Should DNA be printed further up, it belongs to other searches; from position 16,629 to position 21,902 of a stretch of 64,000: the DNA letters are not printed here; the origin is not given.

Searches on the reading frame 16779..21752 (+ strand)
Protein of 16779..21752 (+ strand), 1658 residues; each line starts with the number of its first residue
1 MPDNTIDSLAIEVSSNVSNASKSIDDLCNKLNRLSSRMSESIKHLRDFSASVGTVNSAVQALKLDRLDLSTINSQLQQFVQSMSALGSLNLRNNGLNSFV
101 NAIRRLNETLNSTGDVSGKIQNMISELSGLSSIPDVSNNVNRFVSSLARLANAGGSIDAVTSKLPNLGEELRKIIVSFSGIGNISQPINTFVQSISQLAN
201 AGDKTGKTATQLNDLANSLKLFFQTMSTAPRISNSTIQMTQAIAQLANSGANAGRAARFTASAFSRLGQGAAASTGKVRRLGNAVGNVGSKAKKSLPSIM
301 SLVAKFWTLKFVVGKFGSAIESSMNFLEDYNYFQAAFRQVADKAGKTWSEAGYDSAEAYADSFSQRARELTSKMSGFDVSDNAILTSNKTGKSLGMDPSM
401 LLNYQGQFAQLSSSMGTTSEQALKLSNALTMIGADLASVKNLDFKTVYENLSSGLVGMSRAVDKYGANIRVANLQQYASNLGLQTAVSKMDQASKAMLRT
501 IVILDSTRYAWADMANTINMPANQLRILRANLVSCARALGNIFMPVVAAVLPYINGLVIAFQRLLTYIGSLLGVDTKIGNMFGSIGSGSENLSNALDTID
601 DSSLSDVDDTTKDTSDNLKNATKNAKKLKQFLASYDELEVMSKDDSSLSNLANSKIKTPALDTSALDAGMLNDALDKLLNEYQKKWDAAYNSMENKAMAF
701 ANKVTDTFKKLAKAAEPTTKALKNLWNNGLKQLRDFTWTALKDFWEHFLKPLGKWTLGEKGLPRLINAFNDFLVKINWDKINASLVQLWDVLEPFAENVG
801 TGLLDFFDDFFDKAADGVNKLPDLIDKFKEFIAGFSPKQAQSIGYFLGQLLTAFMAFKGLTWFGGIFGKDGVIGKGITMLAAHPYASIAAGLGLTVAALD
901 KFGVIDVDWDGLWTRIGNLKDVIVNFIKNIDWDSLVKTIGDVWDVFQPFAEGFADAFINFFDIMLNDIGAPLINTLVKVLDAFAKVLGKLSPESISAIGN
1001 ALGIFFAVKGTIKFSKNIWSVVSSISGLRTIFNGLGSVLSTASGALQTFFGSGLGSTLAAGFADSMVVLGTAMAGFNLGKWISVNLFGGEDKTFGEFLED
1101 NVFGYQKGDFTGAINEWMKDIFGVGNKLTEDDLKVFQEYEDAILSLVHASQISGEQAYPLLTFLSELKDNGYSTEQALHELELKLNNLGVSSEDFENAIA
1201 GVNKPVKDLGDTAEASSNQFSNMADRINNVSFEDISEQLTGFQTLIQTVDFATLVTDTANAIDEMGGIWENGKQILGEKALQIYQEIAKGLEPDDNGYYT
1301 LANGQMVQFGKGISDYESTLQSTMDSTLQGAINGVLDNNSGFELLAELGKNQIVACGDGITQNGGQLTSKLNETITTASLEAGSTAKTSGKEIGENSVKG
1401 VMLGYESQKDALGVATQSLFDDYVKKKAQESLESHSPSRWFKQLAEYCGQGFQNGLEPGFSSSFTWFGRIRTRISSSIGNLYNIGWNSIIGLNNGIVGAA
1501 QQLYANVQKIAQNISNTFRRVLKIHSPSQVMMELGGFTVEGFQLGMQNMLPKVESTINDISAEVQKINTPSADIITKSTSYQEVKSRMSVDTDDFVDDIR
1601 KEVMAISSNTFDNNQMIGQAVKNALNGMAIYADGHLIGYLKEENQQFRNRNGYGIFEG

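Call 7: search_protein_families(library=phrogs, proteins=[window:16779-21752:+], max_evalue=0.001)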
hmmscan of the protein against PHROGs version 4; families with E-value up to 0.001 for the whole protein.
window:16779-21752:+ (1658 aa): 19 families
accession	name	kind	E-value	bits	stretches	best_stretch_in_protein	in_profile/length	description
phrog_28918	-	unknown function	2.1e-128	430.9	3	324-757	1-454/1445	-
phrog_1204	-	tail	1.4e-35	123.6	3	1470-1614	1280-1423/1483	tail protein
phrog_1535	-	tail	2.1e-35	123.2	1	354-1246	198-1006/1152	tail length tape measure protein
phrog_1272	-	tail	7.2e-32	111.2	3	1479-1584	1436-1549/1606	tail length tape measure protein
phrog_5493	-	tail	1.7e-31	110.5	2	1477-1623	938-1085/1102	tail length tape measure protein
phrog_167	-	tail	1.9e-27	96.5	2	14-827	203-1005/1555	tail length tape measure protein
phrog_58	-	tail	5.9e-22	78.9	2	1466-1626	903-1056/1544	tail length tape measure protein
phrog_4372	-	tail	1.4e-21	76.8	3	1477-1563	1470-1556/1681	tail length tape measure protein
phrog_1686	-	tail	3.1e-21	76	2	1471-1619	1040-1192/1224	tail length tape measure protein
phrog_4200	-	tail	5.5e-11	42.7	2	678-1052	261-523/732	tail length tape measure protein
phrog_31409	-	tail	1.2e-09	38.6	1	359-632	84-358/365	tail length tape measure protein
phrog_5690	-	unknown function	2.2e-08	34.2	1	1489-1569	703-781/907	-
phrog_26805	-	unknown function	3.8e-08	33.1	1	1483-1561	525-603/697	-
phrog_5448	-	tail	5e-08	31.3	1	1463-1578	1906-2026/3103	tail length tape measure protein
phrog_25849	-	unknown function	1.1e-07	31.8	1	1474-1560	383-470/544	-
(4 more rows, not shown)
